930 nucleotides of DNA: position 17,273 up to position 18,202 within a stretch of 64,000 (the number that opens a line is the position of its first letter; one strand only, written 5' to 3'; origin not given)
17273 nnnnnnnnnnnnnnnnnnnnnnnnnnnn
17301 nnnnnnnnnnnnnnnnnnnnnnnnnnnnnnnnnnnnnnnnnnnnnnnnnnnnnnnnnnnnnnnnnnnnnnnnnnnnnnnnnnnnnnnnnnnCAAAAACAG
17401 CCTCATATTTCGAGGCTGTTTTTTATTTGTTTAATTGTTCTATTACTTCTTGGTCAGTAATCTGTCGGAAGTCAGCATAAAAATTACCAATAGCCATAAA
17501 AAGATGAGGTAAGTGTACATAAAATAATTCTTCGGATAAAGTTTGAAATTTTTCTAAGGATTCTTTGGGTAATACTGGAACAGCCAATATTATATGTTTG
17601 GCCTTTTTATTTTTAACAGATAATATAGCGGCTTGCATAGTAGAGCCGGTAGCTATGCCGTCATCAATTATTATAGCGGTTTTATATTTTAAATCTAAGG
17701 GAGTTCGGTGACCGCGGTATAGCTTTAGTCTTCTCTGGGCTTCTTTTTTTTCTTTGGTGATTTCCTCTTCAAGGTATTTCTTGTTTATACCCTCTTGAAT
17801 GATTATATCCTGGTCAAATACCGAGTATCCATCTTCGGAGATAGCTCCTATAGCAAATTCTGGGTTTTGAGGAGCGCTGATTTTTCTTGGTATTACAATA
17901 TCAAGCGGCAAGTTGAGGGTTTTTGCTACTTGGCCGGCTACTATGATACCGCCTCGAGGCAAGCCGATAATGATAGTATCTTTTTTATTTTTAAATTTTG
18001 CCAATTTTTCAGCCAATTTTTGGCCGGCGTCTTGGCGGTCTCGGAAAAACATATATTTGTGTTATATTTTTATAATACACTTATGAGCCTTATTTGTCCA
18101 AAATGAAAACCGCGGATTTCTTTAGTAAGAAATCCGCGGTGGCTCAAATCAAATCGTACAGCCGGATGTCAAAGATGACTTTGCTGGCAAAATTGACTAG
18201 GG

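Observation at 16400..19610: Accessory patch: Pyr_excise-like glycosylase, cyt-b5 lipoprotein, PRTase, GC-shifted membrane protein and a tyrosine recombinase bounded by long perfect palindromes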

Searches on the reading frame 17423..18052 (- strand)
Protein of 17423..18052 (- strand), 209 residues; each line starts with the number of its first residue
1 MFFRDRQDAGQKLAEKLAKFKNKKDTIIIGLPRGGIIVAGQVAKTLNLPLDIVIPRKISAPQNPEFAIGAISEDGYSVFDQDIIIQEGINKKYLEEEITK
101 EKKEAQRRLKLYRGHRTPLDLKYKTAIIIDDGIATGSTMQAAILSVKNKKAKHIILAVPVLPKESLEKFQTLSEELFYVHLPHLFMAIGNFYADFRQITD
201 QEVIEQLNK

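Call 7: search_protein_families(library=pfam, proteins=[window:17423-18052:-], max_evalue=0.01)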
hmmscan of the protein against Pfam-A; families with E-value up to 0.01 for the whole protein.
window:17423-18052:- (209 aa): 4 families
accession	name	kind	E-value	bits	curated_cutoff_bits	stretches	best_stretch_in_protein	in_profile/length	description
PF00156.33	Pribosyltran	-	3.7e-18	65.8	26.3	1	11-167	16-131/158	Phosphoribosyl transferase domain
PF15609.12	PRTase_2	-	0.0019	18.2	28.8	0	123-176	119-175/188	Phosphoribosyl transferase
PF14681.12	UPRTase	-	0.002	18.1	27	1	115-170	112-169/206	Uracil phosphoribosyltransferase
PF24390.1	PRTase-CE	-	0.0081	16.5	27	1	109-176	103-165/253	PRTase-CE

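Call 22: search_protein_families(library=ncbifam, proteins=[window:17423-18052:-], max_evalue=0.01)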
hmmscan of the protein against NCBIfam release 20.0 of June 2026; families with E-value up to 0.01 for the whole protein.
window:17423-18052:- (209 aa): 25 families
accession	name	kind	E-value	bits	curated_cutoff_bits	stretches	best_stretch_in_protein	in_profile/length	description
NF002620.0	PRK02277.1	subfamily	4.2e-11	42.9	115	2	121-168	139-185/201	orotate phosphoribosyltransferase-like protein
TIGR01251.1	ribP_PPkin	subfamily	1.3e-10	40.7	113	1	116-172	203-261/309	ribose-phosphate diphosphokinase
NF002095.0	PRK00934.1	equivalog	2.7e-08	33.3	296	1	9-170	142-254/287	ribose-phosphate diphosphokinase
NF001815.0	PRK00553.1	equivalog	3.2e-07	29.8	484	1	121-174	216-271/332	ribose-phosphate pyrophosphokinase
NF006605.0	PRK09162.1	equivalog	4.5e-07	29.4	181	1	119-160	94-135/183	hypoxanthine-guanine phosphoribosyltransferase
NF003549.0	PRK05205.1-5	equivalog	2.3e-06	27.2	138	1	105-158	81-135/182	bifunctional pyr operon transcriptional regulator/uracil phosphoribosyltransferase PyrR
TIGR01203.1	HGPRTase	equivalog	3e-06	27.1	150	1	11-168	13-129/167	hypoxanthine phosphoribosyltransferase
NF002320.0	PRK01259.1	subfamily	6.3e-06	25.8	297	0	120-170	211-263/316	ribose-phosphate diphosphokinase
TIGR01091.1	upp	equivalog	1.1e-05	25.2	208.35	1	115-174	114-173/207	uracil phosphoribosyltransferase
NF002636.0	PRK02304.1-5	equivalog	1.9e-05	24.3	125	0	122-172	116-165/176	adenine phosphoribosyltransferase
NF001097.0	PRK00129.1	equivalog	2e-05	24.4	114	1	115-173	116-174/209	uracil phosphoribosyltransferase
NF005299.0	PRK06827.1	subfamily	2.8e-05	23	327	1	120-175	262-318/383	phosphoribosylpyrophosphate synthetase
NF004689.0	PRK06031.1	equivalog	2.9e-05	23.4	175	0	11-46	70-106/233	phosphoribosyltransferase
TIGR01090.1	apt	equivalog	8.7e-05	22.7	185.85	0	122-156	108-142/169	adenine phosphoribosyltransferase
NF003545.0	PRK05205.1-1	equivalog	0.00015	21.3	140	0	116-143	82-109/171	bifunctional pyr operon transcriptional regulator/uracil phosphoribosyltransferase PyrR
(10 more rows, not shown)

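Call 39: search_protein_families(library=phrogs, proteins=[window:17423-18052:-], max_evalue=0.001)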
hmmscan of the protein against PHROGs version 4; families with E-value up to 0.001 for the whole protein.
window:17423-18052:- (209 aa): 1 family
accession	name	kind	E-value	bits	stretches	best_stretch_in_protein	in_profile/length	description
phrog_26846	-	unknown function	0.0002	21.1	0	61-158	302-394/502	-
